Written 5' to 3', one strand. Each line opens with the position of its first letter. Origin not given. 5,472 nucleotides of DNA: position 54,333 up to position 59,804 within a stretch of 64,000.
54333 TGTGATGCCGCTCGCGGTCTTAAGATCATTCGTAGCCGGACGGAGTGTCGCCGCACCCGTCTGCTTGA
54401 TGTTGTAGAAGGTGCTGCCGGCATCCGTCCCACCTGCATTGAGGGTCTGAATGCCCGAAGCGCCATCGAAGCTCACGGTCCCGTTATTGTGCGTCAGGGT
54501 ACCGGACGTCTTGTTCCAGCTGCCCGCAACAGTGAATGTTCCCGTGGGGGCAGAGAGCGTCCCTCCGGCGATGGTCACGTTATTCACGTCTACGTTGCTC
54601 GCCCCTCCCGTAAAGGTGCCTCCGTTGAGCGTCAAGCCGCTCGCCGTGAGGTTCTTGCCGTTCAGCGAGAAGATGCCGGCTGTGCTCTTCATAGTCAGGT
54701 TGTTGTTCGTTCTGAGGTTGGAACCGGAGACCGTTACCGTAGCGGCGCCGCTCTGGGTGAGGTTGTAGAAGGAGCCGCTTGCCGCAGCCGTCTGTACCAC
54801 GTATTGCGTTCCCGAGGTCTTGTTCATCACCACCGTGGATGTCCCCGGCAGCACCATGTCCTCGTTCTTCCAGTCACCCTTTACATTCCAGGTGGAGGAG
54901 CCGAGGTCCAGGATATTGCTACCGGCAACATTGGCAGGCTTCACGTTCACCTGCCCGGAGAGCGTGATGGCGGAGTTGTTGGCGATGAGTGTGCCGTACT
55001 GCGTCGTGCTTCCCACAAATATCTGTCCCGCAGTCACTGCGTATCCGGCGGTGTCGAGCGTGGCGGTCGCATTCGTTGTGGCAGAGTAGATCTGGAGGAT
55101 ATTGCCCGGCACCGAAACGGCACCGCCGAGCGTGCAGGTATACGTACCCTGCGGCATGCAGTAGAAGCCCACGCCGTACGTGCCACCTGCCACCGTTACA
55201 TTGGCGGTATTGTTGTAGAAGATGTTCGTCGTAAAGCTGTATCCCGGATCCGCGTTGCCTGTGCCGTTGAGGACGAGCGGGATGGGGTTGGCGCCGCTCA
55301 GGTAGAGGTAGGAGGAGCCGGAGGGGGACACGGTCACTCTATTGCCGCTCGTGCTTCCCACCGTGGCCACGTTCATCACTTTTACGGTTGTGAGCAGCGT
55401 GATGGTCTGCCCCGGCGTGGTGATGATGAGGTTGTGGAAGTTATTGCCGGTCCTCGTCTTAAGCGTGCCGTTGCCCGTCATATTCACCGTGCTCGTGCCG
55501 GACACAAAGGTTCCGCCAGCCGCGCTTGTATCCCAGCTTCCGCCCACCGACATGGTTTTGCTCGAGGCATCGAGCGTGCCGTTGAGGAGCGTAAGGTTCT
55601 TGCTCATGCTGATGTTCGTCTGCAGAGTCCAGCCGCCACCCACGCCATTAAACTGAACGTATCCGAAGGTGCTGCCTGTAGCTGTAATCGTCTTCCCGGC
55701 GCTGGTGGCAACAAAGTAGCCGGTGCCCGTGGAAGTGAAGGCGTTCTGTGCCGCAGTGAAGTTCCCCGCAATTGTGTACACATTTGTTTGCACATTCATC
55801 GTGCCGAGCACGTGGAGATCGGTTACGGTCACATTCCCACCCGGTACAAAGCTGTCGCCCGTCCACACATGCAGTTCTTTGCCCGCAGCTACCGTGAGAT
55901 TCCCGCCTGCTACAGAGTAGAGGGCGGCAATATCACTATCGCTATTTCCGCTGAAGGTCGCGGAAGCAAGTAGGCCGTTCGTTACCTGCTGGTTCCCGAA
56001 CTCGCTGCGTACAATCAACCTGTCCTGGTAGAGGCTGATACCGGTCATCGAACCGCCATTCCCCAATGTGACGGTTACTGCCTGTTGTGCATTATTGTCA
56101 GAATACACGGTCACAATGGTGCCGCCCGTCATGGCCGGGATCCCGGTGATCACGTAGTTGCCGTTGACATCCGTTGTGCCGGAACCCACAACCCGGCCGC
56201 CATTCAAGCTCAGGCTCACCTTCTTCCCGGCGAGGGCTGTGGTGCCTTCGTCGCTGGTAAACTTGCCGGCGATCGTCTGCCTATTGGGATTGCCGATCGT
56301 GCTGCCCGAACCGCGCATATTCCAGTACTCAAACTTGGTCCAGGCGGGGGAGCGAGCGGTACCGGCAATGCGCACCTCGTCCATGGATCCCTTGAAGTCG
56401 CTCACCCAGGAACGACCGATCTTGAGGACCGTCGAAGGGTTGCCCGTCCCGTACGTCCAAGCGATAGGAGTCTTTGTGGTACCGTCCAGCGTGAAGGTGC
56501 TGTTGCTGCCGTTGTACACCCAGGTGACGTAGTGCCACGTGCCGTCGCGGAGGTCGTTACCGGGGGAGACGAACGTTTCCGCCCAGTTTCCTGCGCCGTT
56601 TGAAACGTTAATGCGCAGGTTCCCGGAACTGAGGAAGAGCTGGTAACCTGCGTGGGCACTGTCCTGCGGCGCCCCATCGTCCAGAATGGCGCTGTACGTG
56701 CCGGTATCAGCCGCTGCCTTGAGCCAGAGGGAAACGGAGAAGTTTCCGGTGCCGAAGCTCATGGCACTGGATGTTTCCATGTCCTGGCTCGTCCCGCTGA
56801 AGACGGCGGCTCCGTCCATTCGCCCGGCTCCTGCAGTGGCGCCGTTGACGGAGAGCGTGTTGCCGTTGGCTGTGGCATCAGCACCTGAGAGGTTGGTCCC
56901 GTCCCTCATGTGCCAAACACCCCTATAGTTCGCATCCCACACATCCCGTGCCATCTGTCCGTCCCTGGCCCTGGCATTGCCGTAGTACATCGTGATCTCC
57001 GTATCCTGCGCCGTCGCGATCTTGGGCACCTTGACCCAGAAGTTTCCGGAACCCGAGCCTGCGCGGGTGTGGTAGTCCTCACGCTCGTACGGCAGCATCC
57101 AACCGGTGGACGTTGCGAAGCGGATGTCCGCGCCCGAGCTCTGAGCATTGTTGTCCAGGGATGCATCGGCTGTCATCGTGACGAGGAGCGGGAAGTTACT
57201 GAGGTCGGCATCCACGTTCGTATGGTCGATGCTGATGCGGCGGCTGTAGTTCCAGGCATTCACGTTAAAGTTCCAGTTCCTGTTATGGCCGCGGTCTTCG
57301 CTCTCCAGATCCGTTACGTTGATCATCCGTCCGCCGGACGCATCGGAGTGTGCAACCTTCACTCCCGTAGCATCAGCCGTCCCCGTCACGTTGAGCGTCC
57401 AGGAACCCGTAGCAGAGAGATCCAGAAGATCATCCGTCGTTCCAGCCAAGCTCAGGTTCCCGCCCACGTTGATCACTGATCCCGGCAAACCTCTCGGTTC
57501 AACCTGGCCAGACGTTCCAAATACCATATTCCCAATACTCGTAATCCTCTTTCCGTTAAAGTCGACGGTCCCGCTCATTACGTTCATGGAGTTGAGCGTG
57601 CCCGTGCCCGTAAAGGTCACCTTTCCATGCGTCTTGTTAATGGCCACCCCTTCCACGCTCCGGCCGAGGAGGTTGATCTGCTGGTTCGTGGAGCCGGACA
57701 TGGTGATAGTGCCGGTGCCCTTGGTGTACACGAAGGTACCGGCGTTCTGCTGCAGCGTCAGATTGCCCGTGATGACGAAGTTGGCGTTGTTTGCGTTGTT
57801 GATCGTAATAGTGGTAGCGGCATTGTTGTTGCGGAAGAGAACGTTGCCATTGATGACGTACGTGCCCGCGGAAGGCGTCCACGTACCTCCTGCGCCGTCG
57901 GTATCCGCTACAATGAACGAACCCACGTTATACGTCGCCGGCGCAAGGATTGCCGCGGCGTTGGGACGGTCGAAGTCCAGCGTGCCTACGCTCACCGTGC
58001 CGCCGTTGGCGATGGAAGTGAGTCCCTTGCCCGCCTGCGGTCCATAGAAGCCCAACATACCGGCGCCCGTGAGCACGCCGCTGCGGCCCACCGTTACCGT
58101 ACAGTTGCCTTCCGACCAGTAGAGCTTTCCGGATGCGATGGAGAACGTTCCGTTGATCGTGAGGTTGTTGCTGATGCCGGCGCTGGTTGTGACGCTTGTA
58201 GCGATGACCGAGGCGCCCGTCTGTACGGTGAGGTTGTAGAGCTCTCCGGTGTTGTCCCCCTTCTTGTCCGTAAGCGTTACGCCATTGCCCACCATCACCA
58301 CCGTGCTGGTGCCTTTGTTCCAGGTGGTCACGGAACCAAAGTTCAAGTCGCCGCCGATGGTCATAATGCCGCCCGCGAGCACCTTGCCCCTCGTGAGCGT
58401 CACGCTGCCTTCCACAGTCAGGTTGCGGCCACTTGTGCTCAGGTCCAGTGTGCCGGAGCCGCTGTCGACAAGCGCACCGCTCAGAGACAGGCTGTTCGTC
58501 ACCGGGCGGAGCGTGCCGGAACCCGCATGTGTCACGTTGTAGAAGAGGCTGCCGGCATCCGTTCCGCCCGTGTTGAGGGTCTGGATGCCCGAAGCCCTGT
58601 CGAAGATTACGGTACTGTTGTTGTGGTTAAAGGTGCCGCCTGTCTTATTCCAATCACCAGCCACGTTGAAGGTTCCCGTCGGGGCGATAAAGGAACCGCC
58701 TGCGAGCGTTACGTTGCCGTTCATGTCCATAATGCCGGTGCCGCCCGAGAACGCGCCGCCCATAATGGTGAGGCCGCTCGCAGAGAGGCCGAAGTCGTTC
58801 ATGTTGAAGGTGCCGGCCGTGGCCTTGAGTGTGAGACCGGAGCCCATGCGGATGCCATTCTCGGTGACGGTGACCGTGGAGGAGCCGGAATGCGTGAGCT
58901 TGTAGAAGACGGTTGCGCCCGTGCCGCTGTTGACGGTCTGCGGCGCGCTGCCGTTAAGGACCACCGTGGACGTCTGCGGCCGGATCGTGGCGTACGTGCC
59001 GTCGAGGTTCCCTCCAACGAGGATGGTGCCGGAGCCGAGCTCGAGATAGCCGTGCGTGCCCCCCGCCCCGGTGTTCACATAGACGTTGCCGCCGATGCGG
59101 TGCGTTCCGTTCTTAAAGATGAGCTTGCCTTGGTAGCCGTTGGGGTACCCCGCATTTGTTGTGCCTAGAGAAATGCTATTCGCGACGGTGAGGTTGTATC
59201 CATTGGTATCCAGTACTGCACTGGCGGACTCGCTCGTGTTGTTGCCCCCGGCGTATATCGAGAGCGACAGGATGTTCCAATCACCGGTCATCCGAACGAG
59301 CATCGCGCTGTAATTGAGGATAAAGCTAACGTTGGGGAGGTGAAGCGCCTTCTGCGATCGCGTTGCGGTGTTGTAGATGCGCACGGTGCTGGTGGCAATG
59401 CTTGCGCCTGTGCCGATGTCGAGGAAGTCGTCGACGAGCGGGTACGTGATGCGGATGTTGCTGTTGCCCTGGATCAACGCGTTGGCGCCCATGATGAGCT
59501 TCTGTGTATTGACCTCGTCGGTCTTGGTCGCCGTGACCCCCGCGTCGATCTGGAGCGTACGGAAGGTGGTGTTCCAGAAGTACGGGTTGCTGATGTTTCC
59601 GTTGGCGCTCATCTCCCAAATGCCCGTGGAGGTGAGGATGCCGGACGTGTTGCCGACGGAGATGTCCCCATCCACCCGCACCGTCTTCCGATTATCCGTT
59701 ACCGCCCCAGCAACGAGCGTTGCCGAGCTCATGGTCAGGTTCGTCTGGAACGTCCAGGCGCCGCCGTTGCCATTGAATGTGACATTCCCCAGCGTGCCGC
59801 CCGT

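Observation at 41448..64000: One uninterrupted ORF of more than 7,516 codons fills the last 22.5 kb and is still open at the window edge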

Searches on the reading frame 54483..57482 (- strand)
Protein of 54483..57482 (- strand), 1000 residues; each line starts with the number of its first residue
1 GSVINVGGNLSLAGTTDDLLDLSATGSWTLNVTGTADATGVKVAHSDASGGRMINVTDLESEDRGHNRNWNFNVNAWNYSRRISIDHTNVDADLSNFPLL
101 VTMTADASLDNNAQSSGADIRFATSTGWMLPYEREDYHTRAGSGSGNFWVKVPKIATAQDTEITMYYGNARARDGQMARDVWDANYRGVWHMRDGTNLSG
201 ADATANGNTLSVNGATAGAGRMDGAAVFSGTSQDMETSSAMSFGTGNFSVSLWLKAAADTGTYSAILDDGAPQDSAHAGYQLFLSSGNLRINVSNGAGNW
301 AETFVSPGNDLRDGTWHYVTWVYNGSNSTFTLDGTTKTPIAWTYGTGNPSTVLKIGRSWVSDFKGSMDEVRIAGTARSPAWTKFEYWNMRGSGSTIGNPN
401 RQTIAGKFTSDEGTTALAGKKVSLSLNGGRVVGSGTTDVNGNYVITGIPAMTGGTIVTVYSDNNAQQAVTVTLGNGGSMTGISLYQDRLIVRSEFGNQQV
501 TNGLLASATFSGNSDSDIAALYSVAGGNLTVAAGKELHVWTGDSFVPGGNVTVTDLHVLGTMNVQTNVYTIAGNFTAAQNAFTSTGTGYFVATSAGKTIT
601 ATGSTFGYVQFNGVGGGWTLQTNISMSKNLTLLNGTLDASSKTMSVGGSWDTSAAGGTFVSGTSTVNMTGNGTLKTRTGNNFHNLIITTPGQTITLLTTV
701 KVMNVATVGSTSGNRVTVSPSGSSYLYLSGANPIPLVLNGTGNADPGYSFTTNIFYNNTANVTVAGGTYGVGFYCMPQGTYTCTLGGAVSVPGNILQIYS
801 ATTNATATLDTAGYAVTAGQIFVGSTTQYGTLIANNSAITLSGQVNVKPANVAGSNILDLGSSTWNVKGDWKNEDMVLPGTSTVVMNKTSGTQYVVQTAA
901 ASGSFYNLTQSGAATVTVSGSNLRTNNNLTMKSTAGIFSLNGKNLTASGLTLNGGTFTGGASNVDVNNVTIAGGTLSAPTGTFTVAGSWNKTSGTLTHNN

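Call 6: search_protein_families(library=pfam, proteins=[window:54483-57482:-], max_evalue=0.01)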
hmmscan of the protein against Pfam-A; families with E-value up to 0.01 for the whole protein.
window:54483-57482:- (1000 aa): 6 families
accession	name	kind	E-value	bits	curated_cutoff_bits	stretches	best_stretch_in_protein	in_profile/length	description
PF13385.13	Laminin_G_3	-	2.5e-17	63.9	27.6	1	230-380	2-148/151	Concanavalin A-like lectin/glucanases superfamily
PF10102.14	DUF2341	-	3.3e-11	43.9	23.4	1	117-179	2-62/84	Domain of unknown function (DUF2341)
PF02210.31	Laminin_G_2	-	7.2e-06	26.9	22.9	1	280-372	21-123/126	Laminin G domain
PF00054.30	Laminin_G_1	-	4.6e-05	24.1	24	1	280-337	22-76/131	Laminin G domain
PF17936.7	Big_6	-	0.0091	16.7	27.6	1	415-467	20-72/83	Bacterial Ig domain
PF07953.20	Toxin_R_bind_N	-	0.0092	16.1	23.8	0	236-324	44-134/191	Clostridium neurotoxin, N-terminal receptor binding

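Call 31: search_protein_families(library=ncbifam, proteins=[window:54483-57482:-], max_evalue=0.01)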
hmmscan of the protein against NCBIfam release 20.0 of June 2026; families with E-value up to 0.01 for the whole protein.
window:54483-57482:- (1000 aa): 0 families

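Call 94: search_protein_families(library=phrogs, proteins=[window:54483-57482:-], max_evalue=0.001)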
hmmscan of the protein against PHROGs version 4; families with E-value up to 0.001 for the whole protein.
window:54483-57482:- (1000 aa): 0 families

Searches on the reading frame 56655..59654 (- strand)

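Call 6: search_protein_families(library=pfam, proteins=[window:56655-59654:-], max_evalue=0.01)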
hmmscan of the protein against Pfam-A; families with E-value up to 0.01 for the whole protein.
window:56655-59654:- (1000 aa): 2 families
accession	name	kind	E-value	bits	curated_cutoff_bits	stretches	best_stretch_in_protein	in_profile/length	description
PF10102.14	DUF2341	-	3.2e-11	44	23.4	1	841-903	2-62/84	Domain of unknown function (DUF2341)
PF25641.1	Head_fiber_dimeric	-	0.0066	16.7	30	0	226-257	10-41/61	Head fiber dimeric protein-like domain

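Call 31: search_protein_families(library=ncbifam, proteins=[window:56655-59654:-], max_evalue=0.01)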
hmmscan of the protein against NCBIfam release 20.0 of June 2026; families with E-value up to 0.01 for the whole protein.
window:56655-59654:- (1000 aa): 0 families

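Call 94: search_protein_families(library=phrogs, proteins=[window:56655-59654:-], max_evalue=0.001)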
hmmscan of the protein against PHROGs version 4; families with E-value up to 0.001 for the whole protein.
window:56655-59654:- (1000 aa): 0 families
